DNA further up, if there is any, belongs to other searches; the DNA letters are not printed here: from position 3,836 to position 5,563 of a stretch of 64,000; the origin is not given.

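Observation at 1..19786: Large uncharacterised heme/propeller operon with its own TonB-dependent receptor: candidate new periplasmic pathway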

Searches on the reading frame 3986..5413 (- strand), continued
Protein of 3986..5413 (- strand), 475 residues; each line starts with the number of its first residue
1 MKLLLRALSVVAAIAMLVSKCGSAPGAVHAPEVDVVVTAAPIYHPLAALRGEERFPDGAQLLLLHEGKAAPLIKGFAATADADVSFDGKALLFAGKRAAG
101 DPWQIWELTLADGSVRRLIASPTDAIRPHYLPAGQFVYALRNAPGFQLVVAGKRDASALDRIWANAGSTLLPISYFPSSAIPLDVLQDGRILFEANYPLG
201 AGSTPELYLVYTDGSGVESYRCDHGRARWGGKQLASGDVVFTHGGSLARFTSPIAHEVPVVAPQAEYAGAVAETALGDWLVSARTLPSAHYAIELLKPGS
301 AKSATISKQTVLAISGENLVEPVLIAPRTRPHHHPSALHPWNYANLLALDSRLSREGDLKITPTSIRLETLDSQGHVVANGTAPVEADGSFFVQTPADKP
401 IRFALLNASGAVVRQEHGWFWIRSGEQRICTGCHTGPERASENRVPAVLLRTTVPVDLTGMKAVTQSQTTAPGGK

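Call 66: find_related_loci(query=A5, collection=metagenome_contigs, flank=10000)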
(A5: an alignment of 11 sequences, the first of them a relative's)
Query A5 (486 aa) in metagenome_contigs; peptide patterns used: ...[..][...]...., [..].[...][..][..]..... (x = any residue, [..] = any of these).
599 stretches matched a pattern (row limit reached: there are more); 475 encode a relative of the query (tblastn E <= 1e-3); the best 80 are kept; 80 distinct loci.
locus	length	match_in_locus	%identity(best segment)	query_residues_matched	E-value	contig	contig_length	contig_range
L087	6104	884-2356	68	3-486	0e+0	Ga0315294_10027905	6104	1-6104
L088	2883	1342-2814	67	3-486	0e+0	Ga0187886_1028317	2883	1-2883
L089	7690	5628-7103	68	1-486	0e+0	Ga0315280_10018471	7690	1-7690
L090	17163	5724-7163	66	7-486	0e+0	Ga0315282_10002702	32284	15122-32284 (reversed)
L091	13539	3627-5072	61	6-486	0e+0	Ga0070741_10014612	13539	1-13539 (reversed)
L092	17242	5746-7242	60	5-486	0e+0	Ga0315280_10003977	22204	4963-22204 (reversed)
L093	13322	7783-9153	62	23-486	0e+0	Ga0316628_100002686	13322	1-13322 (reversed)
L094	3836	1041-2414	60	26-486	0e+0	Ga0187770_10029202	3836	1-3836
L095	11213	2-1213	67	83-486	0e+0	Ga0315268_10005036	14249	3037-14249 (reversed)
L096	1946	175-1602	58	9-483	0e+0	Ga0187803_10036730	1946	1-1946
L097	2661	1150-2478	59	35-479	0e+0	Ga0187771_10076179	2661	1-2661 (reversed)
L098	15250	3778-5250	57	6-486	6e-176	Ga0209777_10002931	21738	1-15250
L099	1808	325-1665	58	32-479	0e+0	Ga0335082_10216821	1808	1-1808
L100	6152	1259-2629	57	34-479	1e-172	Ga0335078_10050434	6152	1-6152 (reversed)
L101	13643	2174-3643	54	18-486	4e-170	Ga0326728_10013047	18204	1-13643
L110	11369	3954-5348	51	11-480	3e-160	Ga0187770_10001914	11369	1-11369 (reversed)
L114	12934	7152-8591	51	9-486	2e-157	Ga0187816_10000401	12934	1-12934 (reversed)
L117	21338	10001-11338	55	29-476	2e-155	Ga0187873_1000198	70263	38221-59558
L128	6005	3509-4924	50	10-486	5e-146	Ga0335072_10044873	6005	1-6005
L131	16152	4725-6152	51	8-482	7e-145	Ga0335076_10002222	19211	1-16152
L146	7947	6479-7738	48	40-476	3e-117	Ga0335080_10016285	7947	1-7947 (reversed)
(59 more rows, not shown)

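Call 70: search_protein_families(library=ncbifam, proteins=[L086:9467-10075:+, L086:11387-12286:+, L086:10072-11358:+, L086:12424-13494:+], max_evalue=0.01)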
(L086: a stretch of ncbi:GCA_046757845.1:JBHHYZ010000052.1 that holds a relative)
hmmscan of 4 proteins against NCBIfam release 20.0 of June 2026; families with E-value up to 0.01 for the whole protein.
L086:9467-10075:+ (202 aa): 4 families
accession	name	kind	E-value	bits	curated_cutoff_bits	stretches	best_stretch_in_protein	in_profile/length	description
TIGR00004.1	TIGR00004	subfamily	1.3e-14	54.4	106.25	1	85-193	22-124/125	Rid family detoxifying hydrolase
TIGR03610.1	RutC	equivalog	1.1e-12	48.2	169.1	1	89-193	26-125/127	pyrimidine utilization protein C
TIGR04444.1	chori_FkbO_Hyg5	subfamily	6.3e-11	42.1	325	1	74-191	190-310/311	FkbO/Hyg5 family chorismatase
NF008490.0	PRK11401.1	equivalog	3.2e-06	27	222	1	91-195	27-128/129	enamine/imine deaminase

L086:11387-12286:+ (299 aa): 10 families
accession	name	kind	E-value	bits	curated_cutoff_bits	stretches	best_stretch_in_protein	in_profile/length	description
NF006421.0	PRK08673.1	subfamily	3.1e-129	431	335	1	5-274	67-336/338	3-deoxy-7-phosphoheptulonate synthase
TIGR01361.1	DAHP_synth_Bsub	equivalog_domain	3.8e-113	377.2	267.75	1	10-265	3-258/260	3-deoxy-7-phosphoheptulonate synthase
NF009239.0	PRK12595.1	equivalog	1.1e-103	346.9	279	1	10-270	96-356/360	bifunctional 3-deoxy-7-phosphoheptulonate synthase/chorismate mutase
NF009933.0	PRK13396.1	subfamily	4.2e-102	341.7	486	1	31-274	100-344/352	3-deoxy-7-phosphoheptulonate synthase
NF041229.1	BagF_FevY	exception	3.6e-94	315.7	700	1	5-267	63-325/340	phospho-2-dehydro-3-deoxyheptonate aldolase BagF/FevY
NF003543.0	PRK05198.1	equivalog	6.8e-36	123.7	242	1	25-271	9-271/273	3-deoxy-8-phosphooctulonate synthase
TIGR01362.1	KDO8P_synth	equivalog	6.5e-35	120.6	314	1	32-269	2-254/258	3-deoxy-8-phosphooctulonate synthase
NF009109.0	PRK12457.1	equivalog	6.6e-23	81.4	457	1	71-271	61-272/281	3-deoxy-8-phosphooctulonate synthase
TIGR03569.1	NeuB_NnaB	equivalog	3.6e-07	29.6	399.65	1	116-285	110-272/329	N-acetylneuraminate synthase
TIGR03586.1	PseI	equivalog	4.7e-07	29.3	340.25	1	117-274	112-260/327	pseudaminic acid synthase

L086:10072-11358:+ (428 aa): 3 families
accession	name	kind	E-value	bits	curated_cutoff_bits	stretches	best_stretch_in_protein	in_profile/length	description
NF011933.0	PRK15404.1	subfamily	6.5e-25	88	477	1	74-397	25-346/370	high-affinity branched-chain amino acid ABC transporter substrate-binding protein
TIGR03407.1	urea_ABC_UrtA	exception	1.7e-05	23.9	492.75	1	97-397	21-325/361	urea ABC transporter substrate-binding protein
TIGR03669.1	urea_ABC_arch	equivalog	0.0012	17.9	494.8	0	92-398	16-323/375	urea ABC transporter substrate-binding protein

L086:12424-13494:+ (356 aa): 2 families
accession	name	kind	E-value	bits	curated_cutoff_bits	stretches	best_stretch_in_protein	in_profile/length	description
NF011933.0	PRK15404.1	subfamily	1.5e-14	53.9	477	1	15-321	43-349/370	high-affinity branched-chain amino acid ABC transporter substrate-binding protein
TIGR03669.1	urea_ABC_arch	equivalog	0.0088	15.1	494.8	0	14-45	16-47/375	urea ABC transporter substrate-binding protein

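Call 77: search_protein_families(library=pfam, proteins=[L110:2962-3711:+, L128:736-2199:+, L117:1209-2291:-, L089:3117-4493:+, L089:2555-3082:+, L114:3775-4878:+, L131:350-1603:+, L146:5037-6155:+, L146:986-2983:-, L095:7739-9082:+], max_evalue=0.0001)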
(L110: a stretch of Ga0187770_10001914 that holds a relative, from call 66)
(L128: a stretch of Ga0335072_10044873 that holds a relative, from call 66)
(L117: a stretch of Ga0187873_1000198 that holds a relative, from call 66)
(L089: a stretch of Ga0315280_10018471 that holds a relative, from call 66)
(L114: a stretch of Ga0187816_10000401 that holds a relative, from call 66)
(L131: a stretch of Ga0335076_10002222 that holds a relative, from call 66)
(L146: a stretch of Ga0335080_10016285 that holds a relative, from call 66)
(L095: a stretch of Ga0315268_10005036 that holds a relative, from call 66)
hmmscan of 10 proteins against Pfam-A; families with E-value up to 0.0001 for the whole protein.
L110:2962-3711:+ (250 aa): 3 families
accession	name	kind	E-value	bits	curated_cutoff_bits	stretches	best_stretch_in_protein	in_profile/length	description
PF13545.12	HTH_Crp_2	-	1e-17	64.3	27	1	174-246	2-69/70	Crp-like helix-turn-helix domain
PF00027.35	cNMP_binding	-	1.8e-15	57.1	27.5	1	56-141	3-89/89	Cyclic nucleotide-binding domain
PF00325.26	Crp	-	3e-07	30.5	21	1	198-229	1-32/32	Bacterial regulatory proteins, crp family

L128:736-2199:+ (488 aa): 2 families
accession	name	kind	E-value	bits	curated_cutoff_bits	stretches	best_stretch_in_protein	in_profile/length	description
PF01979.26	Amidohydro_1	-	3.3e-73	247.3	25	1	108-457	2-344/345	Amidohydrolase family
PF07969.17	Amidohydro_3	-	1e-20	75.2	29.7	1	231-458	253-471/472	Amidohydrolase family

L117:1209-2291:- (361 aa): 5 families
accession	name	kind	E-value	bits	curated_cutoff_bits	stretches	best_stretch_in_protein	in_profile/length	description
PF13489.12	Methyltransf_23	-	2.5e-26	92.8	27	1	110-264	1-163/164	Methyltransferase domain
PF08241.18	Methyltransf_11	-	1.1e-12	48.9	21.2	1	135-221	1-95/95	Methyltransferase domain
PF08242.18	Methyltransf_12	-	3.7e-09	37.6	30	1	135-219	1-98/98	Methyltransferase domain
PF13649.12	Methyltransf_25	-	1.9e-08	35.3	27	1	135-217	2-97/97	Methyltransferase domain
PF13847.12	Methyltransf_31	-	4.9e-06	26.7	27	1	133-225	6-113/145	Methyltransferase domain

L089:3117-4493:+ (459 aa): 1 family
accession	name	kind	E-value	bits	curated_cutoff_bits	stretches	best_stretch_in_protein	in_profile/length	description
PF00285.26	Citrate_synt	-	3.8e-94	316.1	27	1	71-441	1-357/357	Citrate synthase, C-terminal domain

L089:2555-3082:+ (176 aa): 1 family
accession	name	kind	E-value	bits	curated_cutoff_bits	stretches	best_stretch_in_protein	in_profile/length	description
PF04073.20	tRNA_edit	-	4.4e-25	88.6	25.5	1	38-158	1-122/123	Aminoacyl-tRNA editing domain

L114:3775-4878:+ (368 aa): 1 family
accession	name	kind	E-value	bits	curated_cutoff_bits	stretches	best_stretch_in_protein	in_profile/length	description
PF01048.26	PNP_UDP_1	-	2.9e-53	181.1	25.1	1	115-361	1-232/233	Phosphorylase superfamily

L131:350-1603:+ (418 aa): 3 families
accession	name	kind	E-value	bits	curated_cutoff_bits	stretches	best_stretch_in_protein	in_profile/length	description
PF07662.18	Nucleos_tra2_C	-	2.6e-77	259.7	32.3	1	206-413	2-213/213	Na+ dependent nucleoside transporter C-terminus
PF01773.25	Nucleos_tra2_N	-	5.5e-25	88.1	27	1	14-87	1-74/74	Na+ dependent nucleoside transporter N-terminus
PF07670.19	Gate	-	3.2e-15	56.9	29.6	1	101-201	1-103/104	Nucleoside recognition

L146:5037-6155:+ (373 aa): 2 families
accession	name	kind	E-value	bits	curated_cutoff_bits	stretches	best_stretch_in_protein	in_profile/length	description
PF01087.27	GalP_UDP_transf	-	3.7e-65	220.2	22.1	1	28-202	3-184/184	Galactose-1-phosphate uridyl transferase, N-terminal domain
PF02744.22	GalP_UDP_tr_C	-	2.4e-60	203.5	29.2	1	210-372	3-164/165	Galactose-1-phosphate uridyl transferase, C-terminal domain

L146:986-2983:- (666 aa): 16 families
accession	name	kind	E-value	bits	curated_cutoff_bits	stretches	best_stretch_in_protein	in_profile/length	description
PF00005.33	ABC_tran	-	1.1e-57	194.9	25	2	84-216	2-137/137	ABC transporter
PF13304.12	AAA_21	-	7.8e-18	66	27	0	97-114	3-20/304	AAA domain, putative AbiEii toxin, Type IV TA system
PF16326.10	ABC_tran_CTD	-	4e-15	56.2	32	1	595-662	1-68/69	ABC transporter C-terminal domain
PF02463.25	SMC_N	-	6.7e-11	42.5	40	0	97-112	28-43/220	RecF/RecN/SMC N terminal domain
PF13555.12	AAA_29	-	5.1e-09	36.2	27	0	91-111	20-40/61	P-loop containing region of AAA domain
PF13476.12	AAA_23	-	7.7e-09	36.9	27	0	97-160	23-84/201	AAA domain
PF13191.12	AAA_16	-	6.7e-07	30.4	32.6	0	98-232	29-158/167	AAA ATPase domain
PF12848.13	ABC_tran_Xtn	-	1.3e-06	28.9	25.9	1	269-325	12-70/85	ABC transporter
PF13521.12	AAA_28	-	2.8e-06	28.1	27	0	95-116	1-22/164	AAA domain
PF13401.12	AAA_22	-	3.4e-06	27.8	27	0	386-507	10-97/130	AAA domain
PF13238.12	AAA_18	-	1.3e-05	26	29.4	0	96-129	1-25/128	AAA domain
PF01926.29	MMR_HSR1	-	3e-05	24.6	21.9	0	95-123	1-28/113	50S ribosome-binding GTPase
PF00006.31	ATP-synt_ab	-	3.1e-05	24.2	29.5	0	85-148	6-69/213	ATP synthase alpha/beta family, nucleotide-binding domain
PF13175.12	AAA_15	-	3.5e-05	24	32.1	0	98-113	28-43/374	AAA ATPase domain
PF25199.1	nSTAND_NTPase5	-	5.5e-05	23.5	34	0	384-462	44-115/145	Novel STAND NTPase 5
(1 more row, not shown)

L095:7739-9082:+ (448 aa): 3 families
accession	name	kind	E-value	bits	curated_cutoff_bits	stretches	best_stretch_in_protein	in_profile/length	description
PF13458.12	Peripla_BP_6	-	4.3e-39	135.6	31.7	1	87-427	2-342/343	Periplasmic binding protein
PF01094.35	ANF_receptor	-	6.6e-13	48.9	25.4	1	110-415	5-340/353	Receptor family ligand binding region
PF13433.12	Peripla_BP_5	-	9.4e-05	22.1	27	0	107-163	20-76/363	Periplasmic binding protein domain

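Call 79: search_protein_families(library=ncbifam, proteins=[L128:736-2199:+, L110:2962-3711:+], max_evalue=0.00001)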
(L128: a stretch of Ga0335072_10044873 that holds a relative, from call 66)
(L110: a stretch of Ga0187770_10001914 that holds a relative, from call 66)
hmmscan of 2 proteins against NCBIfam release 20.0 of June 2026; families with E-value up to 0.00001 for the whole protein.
L128:736-2199:+ (488 aa): 36 families (the best 25 are shown)
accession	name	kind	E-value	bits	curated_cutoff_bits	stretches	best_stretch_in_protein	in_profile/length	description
NF006549.0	PRK09045.1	equivalog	4.1e-130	434.4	540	1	44-485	5-441/444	TRZ/ATZ family hydrolase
NF004701.0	PRK06038.1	equivalog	2.8e-127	425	609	1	48-485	5-428/432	N-ethylammeline chlorohydrolase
NF006252.0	PRK08393.1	equivalog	2.1e-110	369.7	617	1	97-482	41-422/424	N-ethylammeline chlorohydrolase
NF005557.0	PRK07228.1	equivalog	4.9e-106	355.1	522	1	49-485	3-439/445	5'-deoxyadenosine deaminase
NF004995.0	PRK06380.1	subfamily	1.6e-93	314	567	1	49-471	3-411/418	metal-dependent hydrolase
NF005211.0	PRK06687.1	equivalog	2.3e-82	277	703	1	52-468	5-418/419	TRZ/ATZ family protein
NF006055.0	PRK08203.1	equivalog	3.6e-80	269.7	532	2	228-485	199-452/455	8-oxoguanine deaminase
NF012037.0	PRK15493.1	equivalog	5.9e-79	265.9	779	1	52-484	6-434/435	bifunctional S-methyl-5'-thioadenosine deaminase/S-adenosylhomocysteine deaminase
NF005540.0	PRK07203.1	equivalog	4.3e-63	213.5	444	1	49-485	2-440/444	putative aminohydrolase SsnA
TIGR03314.1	Se_ssnA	subfamily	1.5e-60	205.3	455.5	1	49-483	1-437/441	putative selenium metabolism protein SsnA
TIGR02967.1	guan_deamin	equivalog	8e-60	202.9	375.4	1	65-429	3-367/401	guanine deaminase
NF006056.0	PRK08204.1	subfamily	3.4e-59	200.8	391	1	49-484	5-441/449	hypothetical protein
NF009059.0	PRK12393.1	equivalog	1.4e-55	188.8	543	2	229-485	203-457/460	amidohydrolase family protein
NF006679.0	PRK09228.1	subfamily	4e-55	187.3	351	1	58-426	21-389/433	guanine deaminase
NF004801.0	PRK06151.1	subfamily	2.9e-47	161.6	416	1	59-487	15-466/491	chlorohydrolase family protein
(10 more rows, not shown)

L110:2962-3711:+ (250 aa): 10 families
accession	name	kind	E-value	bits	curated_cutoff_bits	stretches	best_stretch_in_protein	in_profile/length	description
NF008365.0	PRK11161.1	subfamily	2.8e-24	85.8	228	1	53-249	48-244/250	fumarate/nitrate reduction transcriptional regulator Fnr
NF045989.1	TransRegFnrLRhodb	equivalog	3.1e-23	82.3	300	1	23-247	7-234/245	transcriptional regulator FnrL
NF050806.1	TransRegFixKCaul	equivalog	1.7e-20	73.2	300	1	54-248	25-214/215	transcriptional regulator FixK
NF052518.1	TransRegLdrP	equivalog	4.4e-19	69.3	300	1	56-249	3-189/195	transcriptional regulator LdrP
TIGR03697.1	NtcA_cyano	equivalog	3e-15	56.5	244.95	1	62-246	3-190/193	global nitrogen regulator NtcA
NF008732.0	PRK11753.1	equivalog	1.6e-14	53.9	266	1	54-238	25-210/214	cAMP-activated global transcriptional regulator CRP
NF006901.0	PRK09392.1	equivalog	1.5e-12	47.3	211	1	63-249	41-222/236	transcriptional activator FtrB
NF010499.0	PRK13918.1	equivalog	2e-11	43.8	274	1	57-249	17-202/205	CRP/FNR family transcriptional regulator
NF050815.1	TransActFtrBCaul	equivalog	2.8e-08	33.3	300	1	53-249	33-224/251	transcriptional activator FtrB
NF053664.1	TransRegPtrACyano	equivalog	8.1e-08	31.8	300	1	71-236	28-188/196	Crp/Fnr family transcriptional regulator PtrA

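Call 81: predict_structure(alignment_id=A6)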
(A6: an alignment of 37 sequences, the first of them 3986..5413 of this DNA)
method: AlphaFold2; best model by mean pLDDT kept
length: 475 residues; sequences in the alignment: 37
mean_pLDDT: 72.5   pTM: 0.70
mean pLDDT of the five models: 72.5, 72.3, 70.9, 70.2, 67.1
residues with pLDDT >= 90: 78; 70-90: 212; 50-70: 117; < 50: 68
segments of 3 or more residues with pLDDT < 50: 20-30, 154-156, 160-174, 302-304, 354-361, 435-441, 461-475
pLDDT, mean of each block of 10 residues (from residue 1): 79 65 40 85 64 76 90 95 93 95 95 92 90 86 79 55 40 56 85 71 66 67 57 81 74 62 67 87 81 82 63 89 89 61 72 48 74 76 81 77 82 69 67 50 65 69 38 33
secondary structure, 60 per line:
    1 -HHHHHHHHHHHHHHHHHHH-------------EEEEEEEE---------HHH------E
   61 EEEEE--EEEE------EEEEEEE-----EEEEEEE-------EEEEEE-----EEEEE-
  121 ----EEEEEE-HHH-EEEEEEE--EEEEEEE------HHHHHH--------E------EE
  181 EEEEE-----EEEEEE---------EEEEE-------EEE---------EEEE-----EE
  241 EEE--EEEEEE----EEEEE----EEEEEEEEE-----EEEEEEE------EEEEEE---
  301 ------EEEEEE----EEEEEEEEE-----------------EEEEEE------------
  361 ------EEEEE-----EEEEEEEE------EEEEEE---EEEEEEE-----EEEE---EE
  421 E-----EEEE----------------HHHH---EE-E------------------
elements in order: H2-20 E34-41 E60-65 E68-71 E78-84 E90-96 E104-109 E115-119 E125-130 E136-142 E145-151 H158-163 E179-185 E191-196 E206-210 E218-220 E230-233 E239-243 E246-251 E256-260 E265-273 E279-285 E292-297 E307-312 E317-325 E343-348 E367-371 E377-384 E391-396 E400-406 E412-415 E419-421 E427-430 H447-450
